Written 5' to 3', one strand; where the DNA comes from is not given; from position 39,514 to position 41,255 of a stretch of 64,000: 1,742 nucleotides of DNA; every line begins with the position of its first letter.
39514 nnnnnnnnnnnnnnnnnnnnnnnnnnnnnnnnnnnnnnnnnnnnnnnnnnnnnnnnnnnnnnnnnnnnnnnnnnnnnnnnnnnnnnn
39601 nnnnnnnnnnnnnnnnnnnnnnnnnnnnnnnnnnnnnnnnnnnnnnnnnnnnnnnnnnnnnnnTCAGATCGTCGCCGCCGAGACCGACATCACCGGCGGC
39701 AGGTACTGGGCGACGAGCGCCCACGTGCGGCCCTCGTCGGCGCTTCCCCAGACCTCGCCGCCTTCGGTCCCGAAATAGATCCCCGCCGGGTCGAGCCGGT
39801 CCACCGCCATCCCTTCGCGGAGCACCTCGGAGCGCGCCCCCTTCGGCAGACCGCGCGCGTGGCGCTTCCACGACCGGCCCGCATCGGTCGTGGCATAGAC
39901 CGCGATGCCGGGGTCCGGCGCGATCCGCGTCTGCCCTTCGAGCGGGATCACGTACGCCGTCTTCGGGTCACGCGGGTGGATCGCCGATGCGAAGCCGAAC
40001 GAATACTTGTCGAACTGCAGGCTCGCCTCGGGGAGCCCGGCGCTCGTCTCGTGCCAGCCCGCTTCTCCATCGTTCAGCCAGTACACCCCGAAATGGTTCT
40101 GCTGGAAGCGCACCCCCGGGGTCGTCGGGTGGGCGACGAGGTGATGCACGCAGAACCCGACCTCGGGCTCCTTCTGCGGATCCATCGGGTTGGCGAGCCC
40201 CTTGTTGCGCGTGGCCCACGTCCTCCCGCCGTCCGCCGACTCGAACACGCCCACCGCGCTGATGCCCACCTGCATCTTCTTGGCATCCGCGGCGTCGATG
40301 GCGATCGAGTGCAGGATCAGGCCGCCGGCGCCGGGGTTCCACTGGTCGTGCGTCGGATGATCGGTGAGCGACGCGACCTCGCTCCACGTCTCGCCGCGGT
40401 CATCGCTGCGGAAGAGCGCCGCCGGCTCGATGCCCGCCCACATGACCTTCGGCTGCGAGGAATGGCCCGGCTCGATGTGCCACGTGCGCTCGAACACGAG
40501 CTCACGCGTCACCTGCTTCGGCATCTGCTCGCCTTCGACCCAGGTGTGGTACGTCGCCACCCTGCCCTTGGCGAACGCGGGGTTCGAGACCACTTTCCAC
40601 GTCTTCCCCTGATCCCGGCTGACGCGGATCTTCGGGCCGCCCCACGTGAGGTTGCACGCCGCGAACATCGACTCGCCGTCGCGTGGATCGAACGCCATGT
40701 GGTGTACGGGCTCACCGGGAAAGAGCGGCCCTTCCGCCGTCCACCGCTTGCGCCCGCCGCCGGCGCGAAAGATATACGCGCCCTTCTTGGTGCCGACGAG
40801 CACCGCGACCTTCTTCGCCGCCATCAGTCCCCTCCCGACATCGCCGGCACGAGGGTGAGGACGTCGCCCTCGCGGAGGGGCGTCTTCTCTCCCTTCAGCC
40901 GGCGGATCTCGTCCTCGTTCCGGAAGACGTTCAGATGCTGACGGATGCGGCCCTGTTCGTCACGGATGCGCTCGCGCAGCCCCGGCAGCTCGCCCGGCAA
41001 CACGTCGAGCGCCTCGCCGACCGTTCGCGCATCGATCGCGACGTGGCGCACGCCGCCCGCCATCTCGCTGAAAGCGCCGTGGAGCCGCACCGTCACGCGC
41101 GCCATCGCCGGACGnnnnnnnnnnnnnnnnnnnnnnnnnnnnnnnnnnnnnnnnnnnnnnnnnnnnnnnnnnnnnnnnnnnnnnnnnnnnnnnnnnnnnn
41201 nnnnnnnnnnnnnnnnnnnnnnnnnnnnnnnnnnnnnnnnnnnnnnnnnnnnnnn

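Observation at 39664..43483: Operon with a ThiS/MoaD-like ubiquitin-fold domain fused to a family III CoA-transferase, plus a free MoaD-like protein ending GlyGly-Asp, a PfkB kinase and a BNR-repeat protein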

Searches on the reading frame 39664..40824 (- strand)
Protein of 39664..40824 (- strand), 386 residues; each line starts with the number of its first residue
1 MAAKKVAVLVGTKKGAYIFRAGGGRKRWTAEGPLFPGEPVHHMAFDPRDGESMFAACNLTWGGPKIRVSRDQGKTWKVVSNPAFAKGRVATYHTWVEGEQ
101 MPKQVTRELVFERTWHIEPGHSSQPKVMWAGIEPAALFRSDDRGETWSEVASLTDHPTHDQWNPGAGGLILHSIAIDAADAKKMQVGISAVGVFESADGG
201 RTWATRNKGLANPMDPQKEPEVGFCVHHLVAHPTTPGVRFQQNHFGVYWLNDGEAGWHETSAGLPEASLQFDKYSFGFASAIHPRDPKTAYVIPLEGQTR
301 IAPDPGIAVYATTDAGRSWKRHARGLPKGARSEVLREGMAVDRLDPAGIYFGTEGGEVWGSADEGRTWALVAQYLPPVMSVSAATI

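Call 3: search_protein_families(library=pfam, proteins=[window:39664-40824:-], max_evalue=0.1)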
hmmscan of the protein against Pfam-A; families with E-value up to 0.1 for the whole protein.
window:39664-40824:- (386 aa): 8 families
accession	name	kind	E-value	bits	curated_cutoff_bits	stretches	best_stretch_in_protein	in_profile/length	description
PF02012.26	BNR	-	2.1e-10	39.4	27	0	138-148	1-11/12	BNR/Asp-box repeat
PF15902.12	Sortilin-Vps10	-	2.2e-09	37.1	33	1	309-372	3-61/446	Sortilin, neurotensin receptor 3,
PF24316.1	Tli3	-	3.7e-05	24.5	27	0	64-78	84-98/129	T6SS Tli3 immunity protein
PF13810.12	DUF4185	-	8.1e-05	22.4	39.5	0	339-372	111-143/309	Domain of unknown function (DUF4185)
PF14870.12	PSII_BNR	-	0.00029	20.6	27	0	186-210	34-57/303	Photosynthesis system II assembly factor YCF48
PF15899.11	BNR_6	-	0.00044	20.5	27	1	137-149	1-13/14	BNR-Asp box repeat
PF03174.19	CHB_HEX_C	-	0.00054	20.3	23.6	0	58-90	29-62/76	Chitobiase/beta-hexosaminidase C-terminal domain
PF13088.12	BNR_2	-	0.0028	17.5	31.4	0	129-158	77-105/277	BNR repeat-like domain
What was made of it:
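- Checked: 39664..40824 (-), BNR/Asp-box repeats (call 3).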

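Call 4: search_protein_families(library=ncbifam, proteins=[window:39664-40824:-], max_evalue=0.1)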
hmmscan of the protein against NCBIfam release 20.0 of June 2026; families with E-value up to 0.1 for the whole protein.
window:39664-40824:- (386 aa): 2 families
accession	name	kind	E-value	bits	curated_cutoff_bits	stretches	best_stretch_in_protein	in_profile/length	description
NF045728.1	glycosyl_F510_1955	equivalog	6.4e-15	55.1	175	3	308-373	116-175/246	F510_1955 family glycosylhydrolase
NF010237.0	PRK13684.1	equivalog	0.0059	15.7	326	0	124-158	269-303/334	photosynthesis system II assembly factor Ycf48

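Call 20: find_homologous_proteins(query=window:39664-40824:-, max_evalue=1e-10)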
Query window:39664-40824:- (386 aa): 4816 proteins with E <= 1e-10 among 8000 candidates; the best 120 are listed.
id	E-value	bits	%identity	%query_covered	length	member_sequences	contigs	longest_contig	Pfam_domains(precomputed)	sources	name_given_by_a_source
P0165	2.4e-238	809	88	100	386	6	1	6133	PF15899.12,PF02012.27,PF15902.13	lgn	-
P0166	1.6e-214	731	78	100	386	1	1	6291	PF25852.1,PF14870.13,PF02012.27,PF15902.13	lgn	-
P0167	3.8e-213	726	78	100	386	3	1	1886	PF15899.12,PF02012.27,PF15902.13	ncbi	-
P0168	1.6e-209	714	78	100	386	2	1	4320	PF02012.27,PF15902.13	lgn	-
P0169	7.5e-209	712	76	100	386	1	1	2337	PF14870.13,PF02012.27,PF15902.13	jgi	jgi:hypothetical protein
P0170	1.9e-206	704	76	100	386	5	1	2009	PF02012.27,PF15902.13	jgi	jgi:hypothetical protein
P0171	1.0e-205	702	76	100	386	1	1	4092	PF15899.12,PF14870.13,PF02012.27,PF15902.13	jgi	jgi:hypothetical protein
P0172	1.1e-205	701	76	99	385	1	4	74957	PF02012.27,PF15902.13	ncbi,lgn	-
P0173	1.8e-205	701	75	100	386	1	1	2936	PF15899.12,PF14870.13,PF02012.27,PF15902.13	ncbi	-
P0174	2.4e-200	684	73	100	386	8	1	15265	PF15899.12,PF25852.1,PF24316.2,PF13810.13,PF02012.27,PF15902.13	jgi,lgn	jgi:photosystem II stability/assembly factor-like uncharacterized protein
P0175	1.3e-197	675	74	100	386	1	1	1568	PF15899.12,PF14870.13,PF02012.27,PF15902.13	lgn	-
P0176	2.9e-195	667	73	99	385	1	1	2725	PF02012.27,PF15902.13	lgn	-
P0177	6.3e-193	659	71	99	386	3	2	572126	PF15899.12,PF02012.27,PF15902.13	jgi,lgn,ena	-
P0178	2.3e-191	654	71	100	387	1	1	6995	PF25852.1,PF02012.27,PF15902.13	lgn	-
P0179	6.3e-190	650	72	99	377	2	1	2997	PF25852.1,PF02012.27,PF15902.13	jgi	-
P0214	1.6e-133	464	56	99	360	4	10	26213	PF15899.12,PF02012.27,PF15902.13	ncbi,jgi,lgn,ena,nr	ncbi:MAG TPA: exo-alpha-sialidase [Candidatus Dormibacteraeota bacterium]|jgi:photosystem II stabili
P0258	7.1e-120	419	50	99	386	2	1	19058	PF02012.27,PF15902.13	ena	-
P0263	3.3e-119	417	53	99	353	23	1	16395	PF25852.1,PF02012.27,PF15902.13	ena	-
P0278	6.8e-115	402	50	99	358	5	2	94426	PF25852.1,PF14870.13,PF02012.27,PF15902.13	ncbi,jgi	jgi:hypothetical protein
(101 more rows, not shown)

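Call 21: find_encoding_contigs(protein=P0214, flank=6000, max_places=4)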
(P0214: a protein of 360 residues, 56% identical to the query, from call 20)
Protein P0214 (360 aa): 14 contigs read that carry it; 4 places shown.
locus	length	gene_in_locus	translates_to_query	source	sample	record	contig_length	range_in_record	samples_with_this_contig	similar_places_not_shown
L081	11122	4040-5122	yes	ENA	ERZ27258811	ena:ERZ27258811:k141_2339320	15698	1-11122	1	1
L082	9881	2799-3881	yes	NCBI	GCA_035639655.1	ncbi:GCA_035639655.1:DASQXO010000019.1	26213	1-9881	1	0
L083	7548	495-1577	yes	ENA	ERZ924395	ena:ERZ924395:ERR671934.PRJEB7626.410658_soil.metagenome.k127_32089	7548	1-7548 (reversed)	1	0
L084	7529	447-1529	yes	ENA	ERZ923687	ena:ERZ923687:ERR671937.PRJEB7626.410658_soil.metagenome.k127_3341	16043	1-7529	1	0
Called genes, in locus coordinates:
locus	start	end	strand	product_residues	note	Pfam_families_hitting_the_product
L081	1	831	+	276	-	?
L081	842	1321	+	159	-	PF00903:Glyoxalase (weak), PF18029:Glyoxalase_6 (weak)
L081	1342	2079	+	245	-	PF01678:DAP_epimerase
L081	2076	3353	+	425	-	PF13167:GTP-bdg_N, PF16360:GTP-bdg_M, PF03193:RsgA_GTPase (faint), PF02421:FeoB_N (weak), PF01926:MMR_HSR1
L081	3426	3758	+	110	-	PF01022:HTH_5, PF12840:HTH_20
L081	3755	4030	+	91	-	PF02597:ThiS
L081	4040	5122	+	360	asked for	PF15902:Sortilin-Vps10 (faint), PF02012:BNR (faint), PF15899:BNR_6 (faint)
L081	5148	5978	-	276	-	PF00581:Rhodanese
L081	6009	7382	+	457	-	PF19289:PmbA_TldD_3rd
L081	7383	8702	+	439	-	PF19289:PmbA_TldD_3rd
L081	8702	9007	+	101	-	PF05768:Glrx-like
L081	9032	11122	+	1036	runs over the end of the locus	PF01590:GAF, PF13185:GAF_2, PF13492:GAF_3 (weak), PF00989:PAS, PF08447:PAS_3, PF13426:PAS_9, PF00990:GGDEF, PF00563:EAL, +3 more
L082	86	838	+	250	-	PF01678:DAP_epimerase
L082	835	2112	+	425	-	PF13167:GTP-bdg_N, PF16360:GTP-bdg_M, PF03193:RsgA_GTPase (faint), PF02421:FeoB_N (weak), PF01926:MMR_HSR1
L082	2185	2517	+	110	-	PF01022:HTH_5, PF12840:HTH_20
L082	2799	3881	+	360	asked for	PF15902:Sortilin-Vps10 (faint), PF02012:BNR (faint), PF15899:BNR_6 (faint)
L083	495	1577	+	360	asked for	PF15902:Sortilin-Vps10 (faint), PF02012:BNR (faint), PF15899:BNR_6 (faint)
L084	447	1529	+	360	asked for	PF15902:Sortilin-Vps10 (faint), PF02012:BNR (faint), PF15899:BNR_6 (faint)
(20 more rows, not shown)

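Call 22: find_encoding_contigs(protein=P0278, flank=6000, max_places=3)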
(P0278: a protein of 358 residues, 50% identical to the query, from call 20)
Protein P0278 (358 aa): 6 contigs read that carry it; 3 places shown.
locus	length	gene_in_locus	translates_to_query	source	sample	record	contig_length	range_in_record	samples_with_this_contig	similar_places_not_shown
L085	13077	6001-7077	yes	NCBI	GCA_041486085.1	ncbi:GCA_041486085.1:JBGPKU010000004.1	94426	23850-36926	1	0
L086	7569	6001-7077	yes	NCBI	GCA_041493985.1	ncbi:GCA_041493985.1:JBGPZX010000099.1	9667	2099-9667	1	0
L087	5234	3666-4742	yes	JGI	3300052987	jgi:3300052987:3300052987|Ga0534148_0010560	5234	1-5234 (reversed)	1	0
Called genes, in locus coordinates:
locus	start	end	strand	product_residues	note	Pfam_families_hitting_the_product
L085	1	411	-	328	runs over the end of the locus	PF04909:Amidohydro_2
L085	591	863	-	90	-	-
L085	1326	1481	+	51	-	PF13798:PCYCGC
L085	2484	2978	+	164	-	PF04542:Sigma70_r2, PF08281:Sigma70_r4_2, PF04545:Sigma70_r4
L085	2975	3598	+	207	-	PF02870:Methyltransf_1N (weak), PF01035:DNA_binding_1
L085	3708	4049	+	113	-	PF03795:YCII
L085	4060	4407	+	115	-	PF03795:YCII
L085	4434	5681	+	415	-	PF04542:Sigma70_r2, PF08281:Sigma70_r4_2, PF20239:DUF6596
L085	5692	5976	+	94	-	PF02597:ThiS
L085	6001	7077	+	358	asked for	PF25852:DUF6242_C (faint), PF14870:PSII_BNR (faint), PF15902:Sortilin-Vps10 (faint), PF02012:BNR (faint)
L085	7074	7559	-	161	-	-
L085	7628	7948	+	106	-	PF03551:PadR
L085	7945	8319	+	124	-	-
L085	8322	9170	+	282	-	PF00005:ABC_tran, PF13304:AAA_21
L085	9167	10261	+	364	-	PF12679:ABC2_membrane_2 (weak), PF12698:ABC2_membrane_3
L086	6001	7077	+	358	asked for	PF25852:DUF6242_C (faint), PF14870:PSII_BNR (faint), PF15902:Sortilin-Vps10 (faint), PF02012:BNR (faint)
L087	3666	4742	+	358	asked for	PF25852:DUF6242_C (faint), PF14870:PSII_BNR (faint), PF15902:Sortilin-Vps10 (faint), PF02012:BNR (faint)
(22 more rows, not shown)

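Call 73: predict_structure(alignment_id=A3)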
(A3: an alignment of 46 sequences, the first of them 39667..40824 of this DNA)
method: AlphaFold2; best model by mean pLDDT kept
length: 386 residues; sequences in the alignment: 46
mean_pLDDT: 94.9   pTM: 0.92
mean pLDDT of the five models: 94.9, 94.6, 94.4, 92.3, 91.2
residues with pLDDT >= 90: 348; 70-90: 34; 50-70: 4; < 50: 0
segments of 3 or more residues with pLDDT < 50: none
pLDDT, mean of each block of 10 residues (from residue 1): 87 98 95 95 97 92 90 97 95 92 94 96 98 98 98 97 91 98 97 98 97 82 94 98 94 96 91 88 98 93 96 98 96 95 97 98 98 98 97
secondary structure, 60 per line:
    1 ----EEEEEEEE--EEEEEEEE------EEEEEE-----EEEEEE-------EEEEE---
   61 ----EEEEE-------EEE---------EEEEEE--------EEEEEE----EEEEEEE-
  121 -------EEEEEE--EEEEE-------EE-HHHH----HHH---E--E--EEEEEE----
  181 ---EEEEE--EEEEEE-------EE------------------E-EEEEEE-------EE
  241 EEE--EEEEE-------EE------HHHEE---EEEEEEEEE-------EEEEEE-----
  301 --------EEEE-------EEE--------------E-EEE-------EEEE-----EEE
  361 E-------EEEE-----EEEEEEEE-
elements in order: E5-12 E15-22 E29-34 E40-45 E53-57 E65-69 E77-79 E89-94 E103-108 E113-119 E128-133 E136-140 H151-154 E171-176 E184-188 E191-196 E226-231 E239-243 E246-250 E274-282 E290-295 E309-312 E320-322 E339-341 E349-352 E358-361 E369-372 E378-385
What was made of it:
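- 39664..40824 (-): Cytoplasmic BNR/Asp-box beta-propeller (386 aa), orthologue of the PDB 3B7F family. Second gene of the Ubl + propeller pair, with a 1-nt overlap with the Ubl stop codon. AlphaFold model pLDDT 94.9 (call 73).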

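Call 75: fold_search(model_id=the predicted structure, library=pdb)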
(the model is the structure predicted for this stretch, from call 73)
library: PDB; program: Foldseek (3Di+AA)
matches with E <= 10: 1615; with E <= 0.001: 791
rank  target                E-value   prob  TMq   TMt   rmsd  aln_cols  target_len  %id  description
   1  3b7f                  1.6e-35  1.00  0.88  0.92   2.0       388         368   37  Crystal structure of a putative glycosyl hydrolase with bnr repeats (reut_b4987) from ralstonia eutropha jmp134 at 2.20  (released 2007-11-13)
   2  6p2n                  9.2e-13  1.00  0.57  0.32   9.3       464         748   17  Crystal structure of Paenibacillus graminis GH74 (PgGH74) (released 2019-07-31)
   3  2cn3_A                3.6e-12  1.00  0.56  0.31   9.0       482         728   15  Crystal Structures of Clostridium thermocellum Xyloglucanase (released 2006-05-22)
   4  1sqj_A                4.4e-12  1.00  0.59  0.32   8.3       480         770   16  Crystal Structure Analysis of Oligoxyloglucan reducing-end-specific cellobiohydrolase (OXG-RCBH) (released 2004-07-20)
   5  6mgj_A                4.9e-12  1.00  0.58  0.32   8.9       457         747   16  Crystal structure of the catalytic domain from GH74 enzyme PoGH74 from Paenibacillus odorifer, apoenzyme (released 2019-01-23)
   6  6mgl_A                7.7e-12  1.00  0.57  0.31   9.0       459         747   16  Crystal structure of the catalytic domain from GH74 enzyme PoGH74 from Paenibacillus odorifer, D60A mutant in complex  (released 2019-01-23)
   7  2cn2_A                1.1e-11  1.00  0.57  0.33   8.9       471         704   16  Crystal Structures of Clostridium thermocellum Xyloglucanase (released 2006-05-22)
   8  1sqj_B                1.5e-11  1.00  0.60  0.33   8.4       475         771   16  Crystal Structure Analysis of Oligoxyloglucan reducing-end-specific cellobiohydrolase (OXG-RCBH) (released 2004-07-20)
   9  6p2m_A                1.6e-11  1.00  0.25  0.16  18.1       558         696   13  Crystal structure of the Caldicellulosiruptor lactoaceticus GH74 (ClGH74a) enzyme in complex with LLG xyloglucan (released 2019-07-31)
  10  5fkr                  2.0e-11  1.00  0.56  0.31   9.1       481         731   16  Unraveling the first step of xyloglucan degradation by the soil saprophyte Cellvibrio japonicus through the functional a (released 2015-11-25)
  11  2ebs_B                2.6e-11  1.00  0.62  0.33   8.5       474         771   16  Crystal Structure Anaalysis of Oligoxyloglucan reducing-end-specific cellobiohydrolase (OXG-RCBH) D465N Mutant Complex (released 2007-06-26)
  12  4lgn                  2.7e-11  1.00  0.58  0.32   8.9       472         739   17  The structure of Acidothermus cellulolyticus family 74 glycoside hydrolase (released 2013-12-11)
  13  5fkq_B                4.5e-11  1.00  0.59  0.33   8.6       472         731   17  Unraveling the first step of xyloglucan degradation by the soil saprophyte Cellvibrio japonicus through the functional (released 2015-11-04)
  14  2ebs_A                4.8e-11  1.00  0.59  0.32   9.5       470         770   14  Crystal Structure Anaalysis of Oligoxyloglucan reducing-end-specific cellobiohydrolase (OXG-RCBH) D465N Mutant Complex (released 2007-06-26)
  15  5jwz_A                6.2e-11  1.00  0.46  0.26  19.6       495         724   13  Structure of a Putative Xyloglucanase from the Cellulolytic Bacteria Streptomyces sp. SirexAA-E (released 2016-06-01)
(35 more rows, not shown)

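Call 76: find_encoding_contigs(protein=P0263, flank=4000, max_places=3)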
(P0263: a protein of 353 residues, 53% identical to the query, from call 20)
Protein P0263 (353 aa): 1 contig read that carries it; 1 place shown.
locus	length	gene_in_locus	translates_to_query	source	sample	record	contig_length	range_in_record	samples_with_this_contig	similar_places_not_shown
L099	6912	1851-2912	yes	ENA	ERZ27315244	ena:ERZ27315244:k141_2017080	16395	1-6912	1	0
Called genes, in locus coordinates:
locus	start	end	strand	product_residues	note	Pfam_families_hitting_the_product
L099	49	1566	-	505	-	PF00282:Pyridoxal_deC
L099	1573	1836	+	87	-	PF02597:ThiS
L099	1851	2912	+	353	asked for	PF15902:Sortilin-Vps10 (faint), PF02012:BNR (faint), PF25852:DUF6242_C (faint)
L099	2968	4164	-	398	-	-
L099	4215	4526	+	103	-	PF00196:GerE, PF13384:HTH_23 (faint)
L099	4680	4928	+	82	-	-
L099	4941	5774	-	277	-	PF12849:PBP_like_2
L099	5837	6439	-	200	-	PF00551:Formyl_trans_N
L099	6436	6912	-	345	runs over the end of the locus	PF00586:AIRS, PF02769:AIRS_C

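Call 77: find_encoding_contigs(protein=P0258, flank=4000, max_places=3)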
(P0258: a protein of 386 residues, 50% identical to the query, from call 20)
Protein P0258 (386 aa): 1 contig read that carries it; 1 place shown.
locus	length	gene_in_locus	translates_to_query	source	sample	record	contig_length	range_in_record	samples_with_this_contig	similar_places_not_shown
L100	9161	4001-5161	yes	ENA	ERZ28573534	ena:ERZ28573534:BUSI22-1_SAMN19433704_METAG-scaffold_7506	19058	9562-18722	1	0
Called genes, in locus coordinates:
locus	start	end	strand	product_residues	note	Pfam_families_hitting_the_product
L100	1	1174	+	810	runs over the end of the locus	PF00528:BPD_transp_1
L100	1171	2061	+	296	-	PF00528:BPD_transp_1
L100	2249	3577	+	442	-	PF05977:MFS_3, PF07690:MFS_1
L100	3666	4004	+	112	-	PF02597:ThiS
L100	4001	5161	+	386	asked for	PF15902:Sortilin-Vps10 (faint), PF02012:BNR (faint)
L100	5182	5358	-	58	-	-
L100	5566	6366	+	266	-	PF00154:RecA_N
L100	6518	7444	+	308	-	PF11799:IMS_C (weak)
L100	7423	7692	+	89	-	-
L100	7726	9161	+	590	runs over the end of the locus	?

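Call 78: search_solved_structures(query=window:39667-40824:-, max_evalue=0.001, show_alignments=1)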
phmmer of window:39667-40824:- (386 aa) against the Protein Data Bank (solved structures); distinct sequences matched with E-value up to 0.001: 2.
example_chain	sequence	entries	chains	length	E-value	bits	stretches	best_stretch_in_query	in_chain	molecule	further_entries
3b7f_A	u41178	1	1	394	1.3e-71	244.9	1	6-384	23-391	Glycosyl hydrolase, BNR repeat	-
6p2m_A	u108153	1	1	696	0.0007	21.9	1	227-377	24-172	Type 3a cellulose-binding domain protein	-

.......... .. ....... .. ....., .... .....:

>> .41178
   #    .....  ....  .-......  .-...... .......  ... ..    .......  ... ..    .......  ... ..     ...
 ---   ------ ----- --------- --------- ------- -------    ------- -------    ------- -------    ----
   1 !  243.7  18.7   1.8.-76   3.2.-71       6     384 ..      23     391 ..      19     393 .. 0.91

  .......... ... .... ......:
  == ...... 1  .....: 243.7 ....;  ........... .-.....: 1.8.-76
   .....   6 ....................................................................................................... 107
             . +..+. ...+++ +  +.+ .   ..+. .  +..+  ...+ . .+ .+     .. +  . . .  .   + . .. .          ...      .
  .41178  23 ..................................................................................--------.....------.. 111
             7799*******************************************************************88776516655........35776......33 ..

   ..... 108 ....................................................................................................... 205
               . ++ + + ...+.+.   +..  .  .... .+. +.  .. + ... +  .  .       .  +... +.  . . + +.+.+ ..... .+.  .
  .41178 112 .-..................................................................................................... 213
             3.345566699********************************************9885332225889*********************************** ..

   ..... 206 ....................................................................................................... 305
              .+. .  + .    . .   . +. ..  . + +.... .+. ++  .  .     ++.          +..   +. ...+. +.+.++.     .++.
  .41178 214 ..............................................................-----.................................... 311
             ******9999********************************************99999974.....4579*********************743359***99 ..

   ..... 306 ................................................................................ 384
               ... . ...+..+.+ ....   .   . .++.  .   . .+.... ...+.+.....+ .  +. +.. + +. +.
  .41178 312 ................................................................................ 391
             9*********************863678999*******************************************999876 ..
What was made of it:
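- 39664..40824 (-): Foldseek to 3B7F: TM 0.88/0.92, 37% identity (call 75). phmmer E=1.3e-71 (call 78).
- Closest known: SAMP1/MoaD-like proteins, and PDB 3B7F. Same: The propeller is a structural and sequence orthologue of 3B7F (calls 75, 78).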

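Call 86: search_protein_families(library=padloc, proteins=[window:39664-40824:-], max_evalue=0.01)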
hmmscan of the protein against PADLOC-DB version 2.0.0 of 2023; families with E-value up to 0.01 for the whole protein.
window:39664-40824:- (386 aa): 0 families

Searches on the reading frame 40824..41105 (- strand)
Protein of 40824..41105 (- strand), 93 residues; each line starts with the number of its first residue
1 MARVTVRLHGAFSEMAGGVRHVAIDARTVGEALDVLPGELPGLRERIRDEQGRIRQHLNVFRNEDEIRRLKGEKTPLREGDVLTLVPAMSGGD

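Call 3: search_protein_families(library=pfam, proteins=[window:40824-41105:-], max_evalue=0.1)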
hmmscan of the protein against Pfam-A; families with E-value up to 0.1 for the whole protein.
window:40824-41105:- (93 aa): 1 family
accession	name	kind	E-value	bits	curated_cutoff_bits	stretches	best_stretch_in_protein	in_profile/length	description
PF02597.26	ThiS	-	1.4e-10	42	22.5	1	7-92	2-76/76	ThiS family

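Call 4: search_protein_families(library=ncbifam, proteins=[window:40824-41105:-], max_evalue=0.1)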
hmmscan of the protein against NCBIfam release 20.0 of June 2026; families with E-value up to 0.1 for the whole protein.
window:40824-41105:- (93 aa): 5 families
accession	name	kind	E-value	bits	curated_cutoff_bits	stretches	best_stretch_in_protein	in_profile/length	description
NF041918.1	SAMP1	equivalog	7.2e-19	68.1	60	1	5-92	2-91/91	ubiquitin-like small modifier protein 1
TIGR01687.1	moaD_arch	subfamily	1.7e-10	41.3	49.5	1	4-92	1-88/88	MoaD family protein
TIGR01683.1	thiS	equivalog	0.025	14.9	37.45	1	54-92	26-64/64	sulfur carrier protein ThiS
TIGR01682.1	moaD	equivalog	0.038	14.8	66.15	1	28-92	28-80/80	molybdopterin converting factor subunit 1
NF047372.1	FlcA_NTERM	equivalog_domain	0.072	13.2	28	0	55-75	11-31/39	periplasmic-type flagellar collar protein FlcA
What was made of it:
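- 40824..41105 (-): Free SAMP1/MoaD-like Ubl (93 aa) ending SGG-D. First gene of an independent Ubl + propeller pair. NCBIfam SAMP1 68.1 bits against a cutoff of 60 (call 4).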

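Call 86: search_protein_families(library=padloc, proteins=[window:40824-41105:-], max_evalue=0.01)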
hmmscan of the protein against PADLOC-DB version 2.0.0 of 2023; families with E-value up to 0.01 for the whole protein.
window:40824-41105:- (93 aa): 0 families
